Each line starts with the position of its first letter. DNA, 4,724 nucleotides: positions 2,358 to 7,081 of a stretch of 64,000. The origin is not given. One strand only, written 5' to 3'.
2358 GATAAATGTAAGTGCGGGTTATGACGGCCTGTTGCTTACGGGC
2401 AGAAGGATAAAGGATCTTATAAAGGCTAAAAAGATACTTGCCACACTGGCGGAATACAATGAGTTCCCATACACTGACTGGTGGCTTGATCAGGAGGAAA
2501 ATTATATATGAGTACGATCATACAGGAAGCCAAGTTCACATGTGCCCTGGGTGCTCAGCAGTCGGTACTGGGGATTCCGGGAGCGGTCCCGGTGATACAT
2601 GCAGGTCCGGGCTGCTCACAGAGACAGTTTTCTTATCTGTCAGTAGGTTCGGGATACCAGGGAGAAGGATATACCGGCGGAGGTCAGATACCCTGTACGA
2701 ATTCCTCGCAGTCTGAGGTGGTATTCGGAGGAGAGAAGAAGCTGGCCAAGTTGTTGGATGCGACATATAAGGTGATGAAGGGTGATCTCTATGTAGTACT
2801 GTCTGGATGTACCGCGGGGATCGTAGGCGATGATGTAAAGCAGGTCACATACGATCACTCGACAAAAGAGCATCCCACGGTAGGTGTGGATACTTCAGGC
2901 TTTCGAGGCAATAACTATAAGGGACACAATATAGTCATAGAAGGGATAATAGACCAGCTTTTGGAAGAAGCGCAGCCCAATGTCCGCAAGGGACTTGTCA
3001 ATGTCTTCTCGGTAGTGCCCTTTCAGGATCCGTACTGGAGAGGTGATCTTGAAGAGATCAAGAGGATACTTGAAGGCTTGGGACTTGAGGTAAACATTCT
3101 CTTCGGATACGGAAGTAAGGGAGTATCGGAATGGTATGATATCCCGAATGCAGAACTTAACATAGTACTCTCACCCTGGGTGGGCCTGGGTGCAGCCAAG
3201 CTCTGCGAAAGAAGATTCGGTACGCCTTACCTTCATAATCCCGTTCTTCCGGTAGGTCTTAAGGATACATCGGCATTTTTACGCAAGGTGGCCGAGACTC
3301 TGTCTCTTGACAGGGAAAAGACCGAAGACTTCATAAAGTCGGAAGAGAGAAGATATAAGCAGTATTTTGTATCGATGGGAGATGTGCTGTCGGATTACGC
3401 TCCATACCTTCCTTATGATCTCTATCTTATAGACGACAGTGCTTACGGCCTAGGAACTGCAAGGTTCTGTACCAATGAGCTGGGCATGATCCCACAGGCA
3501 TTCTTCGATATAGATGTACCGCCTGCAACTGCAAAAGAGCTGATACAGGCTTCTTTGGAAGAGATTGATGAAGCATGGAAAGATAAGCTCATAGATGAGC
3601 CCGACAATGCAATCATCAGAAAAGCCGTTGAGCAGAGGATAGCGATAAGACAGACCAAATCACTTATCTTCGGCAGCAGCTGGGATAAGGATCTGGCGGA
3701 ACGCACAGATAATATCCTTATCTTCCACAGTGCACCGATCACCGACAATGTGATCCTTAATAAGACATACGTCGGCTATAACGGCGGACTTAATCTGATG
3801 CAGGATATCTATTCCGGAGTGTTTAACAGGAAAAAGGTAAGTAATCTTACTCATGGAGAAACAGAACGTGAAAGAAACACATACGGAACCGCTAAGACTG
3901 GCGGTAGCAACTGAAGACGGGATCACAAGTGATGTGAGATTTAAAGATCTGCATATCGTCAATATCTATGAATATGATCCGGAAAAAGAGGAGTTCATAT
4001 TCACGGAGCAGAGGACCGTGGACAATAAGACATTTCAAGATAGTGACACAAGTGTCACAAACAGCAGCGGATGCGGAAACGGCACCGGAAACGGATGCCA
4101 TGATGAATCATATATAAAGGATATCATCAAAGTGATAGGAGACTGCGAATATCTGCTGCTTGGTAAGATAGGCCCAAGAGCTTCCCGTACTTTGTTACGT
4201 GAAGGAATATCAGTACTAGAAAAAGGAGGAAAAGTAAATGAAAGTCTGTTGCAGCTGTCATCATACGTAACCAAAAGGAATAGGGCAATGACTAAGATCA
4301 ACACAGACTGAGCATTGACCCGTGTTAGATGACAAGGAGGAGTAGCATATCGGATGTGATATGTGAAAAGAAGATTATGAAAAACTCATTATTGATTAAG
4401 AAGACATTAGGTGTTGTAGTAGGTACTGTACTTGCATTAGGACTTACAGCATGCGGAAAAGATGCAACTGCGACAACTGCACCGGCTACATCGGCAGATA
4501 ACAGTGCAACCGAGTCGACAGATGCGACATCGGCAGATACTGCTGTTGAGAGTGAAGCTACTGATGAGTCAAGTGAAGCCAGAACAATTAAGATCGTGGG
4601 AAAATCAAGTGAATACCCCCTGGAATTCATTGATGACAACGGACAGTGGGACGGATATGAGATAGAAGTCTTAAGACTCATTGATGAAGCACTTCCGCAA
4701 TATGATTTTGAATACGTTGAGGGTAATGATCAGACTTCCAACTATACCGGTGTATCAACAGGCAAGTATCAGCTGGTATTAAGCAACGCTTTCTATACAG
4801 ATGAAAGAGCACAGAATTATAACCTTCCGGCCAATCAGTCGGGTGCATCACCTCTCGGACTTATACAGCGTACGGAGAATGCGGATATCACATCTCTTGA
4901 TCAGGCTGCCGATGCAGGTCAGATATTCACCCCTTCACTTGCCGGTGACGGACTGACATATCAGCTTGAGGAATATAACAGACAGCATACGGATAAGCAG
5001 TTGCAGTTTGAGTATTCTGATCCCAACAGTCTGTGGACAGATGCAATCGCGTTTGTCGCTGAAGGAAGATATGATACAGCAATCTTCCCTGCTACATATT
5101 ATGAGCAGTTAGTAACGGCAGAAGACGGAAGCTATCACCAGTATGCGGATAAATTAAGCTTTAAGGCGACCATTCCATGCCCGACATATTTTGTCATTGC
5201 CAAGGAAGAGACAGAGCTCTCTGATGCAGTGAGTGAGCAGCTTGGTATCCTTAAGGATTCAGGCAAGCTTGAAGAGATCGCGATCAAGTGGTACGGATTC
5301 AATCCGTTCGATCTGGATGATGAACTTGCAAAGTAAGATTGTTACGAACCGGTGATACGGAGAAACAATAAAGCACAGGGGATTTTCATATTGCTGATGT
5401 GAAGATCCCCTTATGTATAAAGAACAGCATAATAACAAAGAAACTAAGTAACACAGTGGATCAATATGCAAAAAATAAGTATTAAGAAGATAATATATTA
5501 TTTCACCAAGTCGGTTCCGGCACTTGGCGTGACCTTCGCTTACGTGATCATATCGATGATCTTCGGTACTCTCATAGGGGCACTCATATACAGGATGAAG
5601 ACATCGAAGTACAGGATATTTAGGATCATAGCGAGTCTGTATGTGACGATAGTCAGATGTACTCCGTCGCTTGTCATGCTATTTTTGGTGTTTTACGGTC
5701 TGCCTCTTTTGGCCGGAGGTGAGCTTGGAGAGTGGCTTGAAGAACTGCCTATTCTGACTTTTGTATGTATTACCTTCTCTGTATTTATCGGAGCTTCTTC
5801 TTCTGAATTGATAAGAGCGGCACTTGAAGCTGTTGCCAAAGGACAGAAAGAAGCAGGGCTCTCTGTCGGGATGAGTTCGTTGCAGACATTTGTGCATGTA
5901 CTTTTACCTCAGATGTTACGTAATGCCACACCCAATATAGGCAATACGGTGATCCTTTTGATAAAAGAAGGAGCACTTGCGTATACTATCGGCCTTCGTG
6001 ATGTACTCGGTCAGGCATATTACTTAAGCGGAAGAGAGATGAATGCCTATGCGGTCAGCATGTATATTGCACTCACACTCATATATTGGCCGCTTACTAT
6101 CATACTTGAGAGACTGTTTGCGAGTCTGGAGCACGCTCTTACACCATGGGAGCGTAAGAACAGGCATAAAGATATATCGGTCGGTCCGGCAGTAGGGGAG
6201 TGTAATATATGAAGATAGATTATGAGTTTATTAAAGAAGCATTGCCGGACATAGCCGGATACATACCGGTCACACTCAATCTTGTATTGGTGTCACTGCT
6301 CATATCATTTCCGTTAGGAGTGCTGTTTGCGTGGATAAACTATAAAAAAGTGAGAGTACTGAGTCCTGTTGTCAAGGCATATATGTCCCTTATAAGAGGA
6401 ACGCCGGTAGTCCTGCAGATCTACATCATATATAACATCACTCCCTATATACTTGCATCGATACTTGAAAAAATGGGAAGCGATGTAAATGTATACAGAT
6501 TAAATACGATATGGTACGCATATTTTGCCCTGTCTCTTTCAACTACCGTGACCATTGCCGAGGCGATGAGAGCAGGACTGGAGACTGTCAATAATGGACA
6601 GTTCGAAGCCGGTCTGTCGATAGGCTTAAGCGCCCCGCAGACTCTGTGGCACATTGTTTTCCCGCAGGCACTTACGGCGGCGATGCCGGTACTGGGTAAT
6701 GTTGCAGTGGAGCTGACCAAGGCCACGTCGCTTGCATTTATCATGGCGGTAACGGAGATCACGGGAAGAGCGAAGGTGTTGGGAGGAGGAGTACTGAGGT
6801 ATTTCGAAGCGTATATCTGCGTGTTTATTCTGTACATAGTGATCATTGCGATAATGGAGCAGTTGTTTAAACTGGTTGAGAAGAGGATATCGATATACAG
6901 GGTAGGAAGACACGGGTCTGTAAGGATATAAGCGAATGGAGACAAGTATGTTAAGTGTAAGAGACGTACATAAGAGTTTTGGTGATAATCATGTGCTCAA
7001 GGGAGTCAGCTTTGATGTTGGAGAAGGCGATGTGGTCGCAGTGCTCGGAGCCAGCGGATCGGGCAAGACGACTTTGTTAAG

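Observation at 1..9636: Nitrogenase-like HDK enzyme wired into a cyst(e)ine import / desulfidase / CymR-type sulfur module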

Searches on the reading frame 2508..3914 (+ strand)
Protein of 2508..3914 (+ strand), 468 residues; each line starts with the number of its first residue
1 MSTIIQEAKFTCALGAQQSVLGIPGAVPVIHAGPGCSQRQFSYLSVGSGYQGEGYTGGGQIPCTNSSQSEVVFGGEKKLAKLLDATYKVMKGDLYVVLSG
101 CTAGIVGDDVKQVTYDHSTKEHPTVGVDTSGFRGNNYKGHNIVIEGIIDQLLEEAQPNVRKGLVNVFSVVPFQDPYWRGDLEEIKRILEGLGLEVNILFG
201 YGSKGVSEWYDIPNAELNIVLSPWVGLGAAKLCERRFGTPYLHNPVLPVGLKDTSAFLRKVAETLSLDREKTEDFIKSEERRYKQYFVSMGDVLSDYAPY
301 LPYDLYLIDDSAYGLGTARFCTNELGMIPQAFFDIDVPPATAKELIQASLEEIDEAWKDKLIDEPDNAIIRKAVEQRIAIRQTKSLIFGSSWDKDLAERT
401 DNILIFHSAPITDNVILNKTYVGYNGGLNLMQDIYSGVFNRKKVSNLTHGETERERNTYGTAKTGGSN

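Call 3: search_protein_families(library=pfam, proteins=[window:2508-3914:+], max_evalue=0.01)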
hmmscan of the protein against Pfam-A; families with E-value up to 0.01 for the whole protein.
window:2508-3914:+ (468 aa): 1 family
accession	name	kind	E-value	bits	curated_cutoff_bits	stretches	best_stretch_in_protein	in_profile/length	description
PF00148.24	Oxidored_nitro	-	1.1e-60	206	28.6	1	13-437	3-397/399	Nitrogenase component 1 type Oxidoreductase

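Call 4: search_protein_families(library=ncbifam, proteins=[window:2508-3914:+], max_evalue=0.001)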
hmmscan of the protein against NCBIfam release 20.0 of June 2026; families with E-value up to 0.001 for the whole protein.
window:2508-3914:+ (468 aa): 18 families
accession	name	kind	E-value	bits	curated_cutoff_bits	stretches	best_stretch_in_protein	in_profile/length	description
TIGR01283.1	nifE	equivalog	5e-27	94.6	505.1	1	12-286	45-317/459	nitrogenase iron-molybdenum cofactor biosynthesis protein NifE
TIGR01278.1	DPOR_BchB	equivalog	8.9e-26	90.8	490.35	1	70-436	64-415/512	ferredoxin:protochlorophyllide reductase (ATP-dependent) subunit B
TIGR01862.1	N2-ase-Ialpha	subfamily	1.5e-24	86.4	486.05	1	12-285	36-307/444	nitrogenase component I subunit alpha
TIGR01282.1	nifD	equivalog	1.1e-22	80.4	653.55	1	20-285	59-324/466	nitrogenase molybdenum-iron protein alpha chain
NF011047.0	PRK14477.1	equivalog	3e-19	68.4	1229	1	64-274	85-289/917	bifunctional nitrogenase iron-molybdenum cofactor biosynthesis protein NifEN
TIGR01286.1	nifK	equivalog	4.8e-19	68.2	427.3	1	5-443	63-499/516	nitrogenase molybdenum-iron protein subunit beta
TIGR01284.1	alt_nitrog_alph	subfamily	8.7e-19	67.3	512.8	1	12-284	46-313/457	nitrogenase subunit alpha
NF002789.0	PRK02910.1-3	equivalog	1.8e-18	66.7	509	1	75-435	68-422/535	ferredoxin:protochlorophyllide reductase (ATP-dependent) subunit B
TIGR02014.1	BchZ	equivalog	4.5e-16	58.8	529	1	67-329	60-307/468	chlorophyllide a reductase subunit Z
TIGR02932.1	vnfK_nitrog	equivalog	2.9e-14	52.8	873.95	1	9-440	13-442/457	V-containing nitrogenase subunit beta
TIGR01860.1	VNFD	equivalog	8.2e-13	47.8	823.1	1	63-285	98-316/461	nitrogenase vanadium-iron protein, alpha chain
NF002790.0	PRK02910.1-4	equivalog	1.9e-12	46.6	912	1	177-327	181-321/530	ferredoxin:protochlorophyllide reductase (ATP-dependent) subunit B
TIGR01285.1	nifN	equivalog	7.8e-12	44.8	326.8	1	7-198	14-201/433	nitrogenase iron-molybdenum cofactor biosynthesis protein NifN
TIGR02931.1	anfK_nitrog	equivalog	1e-09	37.7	853.85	1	8-264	15-282/461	Fe-only nitrogenase subunit beta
TIGR03282.1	methan_mark_13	equivalog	3.3e-08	32.9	268.4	1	58-149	42-132/352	Ni-sirohydrochlorin a,c-diamide reductive cyclase catalytic subunit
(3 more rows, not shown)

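Call 19: search_solved_structures(query=window:2508-3914:+, max_evalue=0.001)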
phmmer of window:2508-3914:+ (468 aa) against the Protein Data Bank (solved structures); distinct sequences matched with E-value up to 0.001: 62 (the best 60 are shown).
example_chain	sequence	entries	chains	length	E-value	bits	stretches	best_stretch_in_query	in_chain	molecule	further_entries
9d9u_C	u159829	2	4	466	2.7e-110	372.5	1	4-437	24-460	Nitrogenase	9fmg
9p1x_A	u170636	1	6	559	3.2e-20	75.5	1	20-285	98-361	Nitrogenase protein alpha chain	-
9i0g_A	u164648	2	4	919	2.4e-19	72.6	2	10-265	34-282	Nitrogenase iron-molybdenum cofactor biosynthesis protein NifE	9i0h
9hbc_A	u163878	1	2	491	3.7e-14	55.5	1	23-299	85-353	MoFe nitrogenase subunit D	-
9nsv_A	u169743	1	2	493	1.9e-13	53.2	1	23-276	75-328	Nitrogenase MoFe-protein alpha chain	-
9hb9_A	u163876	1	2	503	2e-13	53.1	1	23-276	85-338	MoFe nitrogenase subunit D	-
5n6y_A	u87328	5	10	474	4.7e-13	51.9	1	23-284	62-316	Nitrogenase vanadium-iron protein alpha chain | Nitrogenase protein alpha chain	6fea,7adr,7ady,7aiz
9hbn_A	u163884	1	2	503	7.4e-13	51.3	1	23-265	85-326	MoFe nitrogenase subunit D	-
9p1x_B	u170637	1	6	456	8.2e-13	51.1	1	5-442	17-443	Nitrogenase molybdenum-iron protein beta chain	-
9spz_A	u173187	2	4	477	1.3e-12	50.4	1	63-284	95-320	Nitrogenase protein alpha chain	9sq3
9fmg_A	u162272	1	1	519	4.4e-12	48.7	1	22-294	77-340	Nitrogenase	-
9d9u_A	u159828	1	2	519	4.4e-12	48.7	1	22-294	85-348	Nitrogenase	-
6bbl_A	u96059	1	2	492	1.1e-11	47.4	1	23-262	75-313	Nitrogenase molybdenum-iron protein alpha chain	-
11ne_A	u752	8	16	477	1.3e-11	47.2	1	23-262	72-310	Nitrogenase molybdenum-iron protein alpha chain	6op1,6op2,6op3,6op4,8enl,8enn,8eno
4wza_A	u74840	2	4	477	1.3e-11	47.2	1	23-262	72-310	Nitrogenase molybdenum-iron protein alpha chain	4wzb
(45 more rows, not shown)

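Call 85: search_solved_structures(query=window:2508-3914:+, max_evalue=1e-80, show_alignments=1)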
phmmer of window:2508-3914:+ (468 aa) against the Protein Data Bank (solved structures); distinct sequences matched with E-value up to 1e-80: 1.
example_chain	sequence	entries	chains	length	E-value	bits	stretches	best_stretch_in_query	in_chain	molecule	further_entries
9d9u_C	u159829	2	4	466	2.7e-110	372.5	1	4-437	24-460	Nitrogenase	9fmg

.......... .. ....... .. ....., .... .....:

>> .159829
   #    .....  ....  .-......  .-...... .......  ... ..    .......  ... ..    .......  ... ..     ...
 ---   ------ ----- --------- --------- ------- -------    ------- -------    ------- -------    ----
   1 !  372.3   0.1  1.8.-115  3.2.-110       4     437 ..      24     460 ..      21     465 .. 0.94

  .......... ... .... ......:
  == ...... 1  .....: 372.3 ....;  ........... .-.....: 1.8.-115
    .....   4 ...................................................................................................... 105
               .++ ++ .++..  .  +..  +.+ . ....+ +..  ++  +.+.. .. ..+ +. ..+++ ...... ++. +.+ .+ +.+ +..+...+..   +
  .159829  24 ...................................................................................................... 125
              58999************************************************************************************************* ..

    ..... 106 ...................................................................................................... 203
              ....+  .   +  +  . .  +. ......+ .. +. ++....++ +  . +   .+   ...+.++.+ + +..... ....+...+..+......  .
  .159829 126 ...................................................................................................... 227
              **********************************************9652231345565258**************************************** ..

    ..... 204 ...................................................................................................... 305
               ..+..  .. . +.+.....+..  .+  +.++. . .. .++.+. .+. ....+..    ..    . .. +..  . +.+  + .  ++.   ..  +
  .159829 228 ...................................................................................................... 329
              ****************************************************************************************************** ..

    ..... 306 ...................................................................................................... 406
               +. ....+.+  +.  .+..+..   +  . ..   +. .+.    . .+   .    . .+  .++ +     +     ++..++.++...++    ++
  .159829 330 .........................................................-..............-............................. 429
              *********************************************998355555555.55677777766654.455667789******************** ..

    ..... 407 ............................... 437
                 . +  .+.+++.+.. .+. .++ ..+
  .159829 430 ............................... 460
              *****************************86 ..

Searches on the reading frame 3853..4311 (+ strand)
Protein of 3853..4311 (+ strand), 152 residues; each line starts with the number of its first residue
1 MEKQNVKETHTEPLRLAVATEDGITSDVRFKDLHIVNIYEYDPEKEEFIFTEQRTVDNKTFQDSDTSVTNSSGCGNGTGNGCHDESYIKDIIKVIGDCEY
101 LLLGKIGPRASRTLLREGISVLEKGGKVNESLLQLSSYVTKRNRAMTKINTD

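Call 3: search_protein_families(library=pfam, proteins=[window:3853-4311:+], max_evalue=0.01)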
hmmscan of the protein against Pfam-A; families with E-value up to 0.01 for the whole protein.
window:3853-4311:+ (152 aa): 1 family
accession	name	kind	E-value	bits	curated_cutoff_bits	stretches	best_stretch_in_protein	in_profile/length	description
PF02579.22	Nitro_FeMo-Co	-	5.3e-09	36.7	26.3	1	66-134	25-91/94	Dinitrogenase iron-molybdenum cofactor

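Call 4: search_protein_families(library=ncbifam, proteins=[window:3853-4311:+], max_evalue=0.001)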
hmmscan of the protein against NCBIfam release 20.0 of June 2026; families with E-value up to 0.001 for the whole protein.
window:3853-4311:+ (152 aa): 1 family
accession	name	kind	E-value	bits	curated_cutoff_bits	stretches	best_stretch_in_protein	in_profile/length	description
TIGR01290.1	nifB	equivalog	0.00033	19.5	343.65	1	7-134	324-436/441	nitrogenase cofactor biosynthesis protein NifB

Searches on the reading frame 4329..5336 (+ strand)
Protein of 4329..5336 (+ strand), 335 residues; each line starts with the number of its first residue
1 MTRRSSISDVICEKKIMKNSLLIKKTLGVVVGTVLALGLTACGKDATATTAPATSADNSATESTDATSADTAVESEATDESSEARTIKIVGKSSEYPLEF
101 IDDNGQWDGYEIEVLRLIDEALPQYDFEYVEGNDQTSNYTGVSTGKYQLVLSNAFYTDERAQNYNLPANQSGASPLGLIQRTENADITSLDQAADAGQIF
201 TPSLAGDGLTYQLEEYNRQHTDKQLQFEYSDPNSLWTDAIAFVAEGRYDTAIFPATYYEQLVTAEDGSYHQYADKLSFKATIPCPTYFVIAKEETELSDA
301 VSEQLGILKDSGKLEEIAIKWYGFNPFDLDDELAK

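Call 3: search_protein_families(library=pfam, proteins=[window:4329-5336:+], max_evalue=0.01)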
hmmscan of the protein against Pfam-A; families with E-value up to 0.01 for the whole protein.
window:4329-5336:+ (335 aa): 1 family
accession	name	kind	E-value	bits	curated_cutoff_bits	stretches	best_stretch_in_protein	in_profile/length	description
PF00497.25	SBP_bac_3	-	7e-19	68.3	26.4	1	88-323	2-131/132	Bacterial extracellular solute-binding proteins, family 3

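Call 4: search_protein_families(library=ncbifam, proteins=[window:4329-5336:+], max_evalue=0.001)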
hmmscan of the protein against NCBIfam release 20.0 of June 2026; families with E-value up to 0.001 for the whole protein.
window:4329-5336:+ (335 aa): 3 families
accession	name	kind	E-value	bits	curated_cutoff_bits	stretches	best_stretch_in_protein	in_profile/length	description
TIGR01096.1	3A0103s03R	subfamily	2.4e-06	27.2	256.35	1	75-321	14-249/250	lysine/arginine/ornithine ABC transporter substrate-binding protein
NF008426.0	PRK11260.1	equivalog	1.5e-05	24.4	312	1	68-324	24-262/266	cystine ABC transporter substrate-binding protein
NF052427.1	StpK7MSMEG_1200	equivalog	8.8e-05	21.2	900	1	14-163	291-438/601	serine/threonine protein kinase StpK7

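Call 50: search_solved_structures(query=window:4329-5336:+, max_evalue=0.001)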
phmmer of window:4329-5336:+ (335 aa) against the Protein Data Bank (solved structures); distinct sequences matched with E-value up to 0.001: 8.
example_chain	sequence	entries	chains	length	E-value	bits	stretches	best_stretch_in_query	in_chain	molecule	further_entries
4c0r_A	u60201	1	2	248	9e-20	74.5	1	90-324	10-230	PUTATIVE AMINO ACID BINDING PROTEIN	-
4eq9_A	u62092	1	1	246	1.6e-16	63.8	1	90-324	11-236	ABC transporter substrate-binding protein-amino acid transport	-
4gvo_A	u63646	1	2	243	5.1e-13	52.3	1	84-324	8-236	Lmo2349 protein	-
2o1m_A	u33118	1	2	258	1.4e-08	37.7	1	84-324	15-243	Probable amino-acid ABC transporter extracellular-binding protein ytmK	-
3h7m_A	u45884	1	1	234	1.6e-05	27.7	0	84-162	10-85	Sensor protein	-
5t0w_A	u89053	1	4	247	0.0002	24.1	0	77-186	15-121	AncCDT-1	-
5tuj_C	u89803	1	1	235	0.0003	23.5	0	78-186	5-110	Ancestral protein CDT-Anc1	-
6svf_A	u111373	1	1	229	0.00067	22.3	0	83-160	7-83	Amino acid ABC transporter, periplasmic amino acid-binding protein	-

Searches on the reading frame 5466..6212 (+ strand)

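Call 3: search_protein_families(library=pfam, proteins=[window:5466-6212:+], max_evalue=0.01)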
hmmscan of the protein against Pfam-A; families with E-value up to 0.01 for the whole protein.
window:5466-6212:+ (248 aa): 1 family
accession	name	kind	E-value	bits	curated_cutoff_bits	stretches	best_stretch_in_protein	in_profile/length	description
PF00528.27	BPD_transp_1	-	7.6e-20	71.8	26.4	1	34-224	1-181/184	Binding-protein-dependent transport system inner membrane component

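Call 4: search_protein_families(library=ncbifam, proteins=[window:5466-6212:+], max_evalue=0.001)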
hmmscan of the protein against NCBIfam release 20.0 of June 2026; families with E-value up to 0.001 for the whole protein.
window:5466-6212:+ (248 aa): 12 families
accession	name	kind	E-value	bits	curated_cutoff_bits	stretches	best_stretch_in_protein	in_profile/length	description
NF011680.0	PRK15100.1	equivalog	4e-40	138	300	1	22-230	21-219/222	cystine ABC transporter permease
NF008337.0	PRK11123.1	equivalog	5.8e-29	101.2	277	1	14-232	5-237/238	arginine ABC transporter permease ArtQ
TIGR03004.1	ectoine_ehuC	equivalog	2e-25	89.9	196.95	1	22-225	13-206/214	ectoine/hydroxyectoine ABC transporter permease subunit EhuC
NF008336.0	PRK11122.1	equivalog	4.6e-24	85.3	248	1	12-231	4-221/222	arginine ABC transporter permease ArtM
NF011714.0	PRK15135.1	subfamily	1.4e-23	84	319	1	22-216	15-210/228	histidine ABC transporter permease HisQ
NF007028.0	PRK09494.1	equivalog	2e-22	80.1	303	1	22-224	21-215/219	glutamine ABC transporter permease GlnP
NF011687.0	PRK15107.1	equivalog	8.2e-21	74.9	318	1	19-212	19-210/224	glutamate/aspartate ABC transporter permease GltK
TIGR03003.1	ectoine_ehuD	equivalog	7.3e-20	71.8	205.2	1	19-224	20-211/212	ectoine/hydroxyectoine ABC transporter permease subunit EhuD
NF011651.0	PRK15069.1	subfamily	1e-19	70.8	306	1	8-223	11-226/237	histidine ABC transporter permease HisM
TIGR01726.1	HEQRo_perm_3TM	subfamily_domain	9.9e-15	54.9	42.2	1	19-118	8-99/99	ABC transporter permease subunit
NF008049.0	PRK10782.1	subfamily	0.00025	20.8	212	1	19-205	16-195/217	methionine ABC transporter permease MetI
TIGR01097.1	PhnE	equivalog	0.00033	20.2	216.7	0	12-154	57-184/252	phosphonate ABC transporter, permease protein PhnE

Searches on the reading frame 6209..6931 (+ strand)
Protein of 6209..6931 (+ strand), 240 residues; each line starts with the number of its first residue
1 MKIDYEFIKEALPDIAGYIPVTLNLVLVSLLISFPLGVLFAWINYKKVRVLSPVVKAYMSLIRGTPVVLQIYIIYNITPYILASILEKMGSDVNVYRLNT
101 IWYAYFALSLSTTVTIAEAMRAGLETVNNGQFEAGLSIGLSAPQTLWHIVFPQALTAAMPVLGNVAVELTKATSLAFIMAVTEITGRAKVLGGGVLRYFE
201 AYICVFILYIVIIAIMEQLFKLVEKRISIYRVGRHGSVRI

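Call 3: search_protein_families(library=pfam, proteins=[window:6209-6931:+], max_evalue=0.01)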
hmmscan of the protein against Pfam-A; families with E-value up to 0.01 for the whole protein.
window:6209-6931:+ (240 aa): 1 family
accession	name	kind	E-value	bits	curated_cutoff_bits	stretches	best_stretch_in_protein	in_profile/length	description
PF00528.27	BPD_transp_1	-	6e-17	62.4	26.4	1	34-228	2-183/184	Binding-protein-dependent transport system inner membrane component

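Call 4: search_protein_families(library=ncbifam, proteins=[window:6209-6931:+], max_evalue=0.001)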
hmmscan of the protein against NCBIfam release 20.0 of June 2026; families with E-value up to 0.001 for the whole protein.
window:6209-6931:+ (240 aa): 13 families
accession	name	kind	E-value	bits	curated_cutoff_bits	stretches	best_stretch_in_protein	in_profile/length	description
NF007028.0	PRK09494.1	equivalog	1.9e-28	99.8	303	1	1-229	1-218/219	glutamine ABC transporter permease GlnP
NF011680.0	PRK15100.1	equivalog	8.4e-28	97.7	300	1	8-228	8-215/222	cystine ABC transporter permease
TIGR03003.1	ectoine_ehuD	equivalog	2.4e-25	89.7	205.2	1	4-226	2-211/212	ectoine/hydroxyectoine ABC transporter permease subunit EhuD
NF008336.0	PRK11122.1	equivalog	2.6e-25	89.4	248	1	10-228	3-216/222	arginine ABC transporter permease ArtM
NF008337.0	PRK11123.1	equivalog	1e-23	84.1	277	1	21-231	13-234/238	arginine ABC transporter permease ArtQ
TIGR03004.1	ectoine_ehuC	equivalog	9.3e-23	81.2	196.95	1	21-231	13-210/214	ectoine/hydroxyectoine ABC transporter permease subunit EhuC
NF011651.0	PRK15069.1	subfamily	2.4e-20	72.9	306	1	19-228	23-229/237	histidine ABC transporter permease HisM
NF011687.0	PRK15107.1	equivalog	1.6e-17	64.1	318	1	3-219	4-215/224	glutamate/aspartate ABC transporter permease GltK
NF011714.0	PRK15135.1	subfamily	6.6e-17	62.1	319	1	21-228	15-220/228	histidine ABC transporter permease HisQ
TIGR01726.1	HEQRo_perm_3TM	subfamily_domain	6e-11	42.8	42.2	1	19-122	9-99/99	ABC transporter permease subunit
TIGR00974.1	3a0107s02c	equivalog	4e-07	29.5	193.45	1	21-157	58-185/272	phosphate ABC transporter permease PstA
TIGR01097.1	PhnE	equivalog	7.1e-05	22.4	216.7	0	105-160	131-186/252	phosphonate ABC transporter, permease protein PhnE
TIGR01581.1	Mo_ABC_porter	hypoth_equivalog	0.00059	19.4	210.3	1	21-157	25-159/225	ABC transporter permease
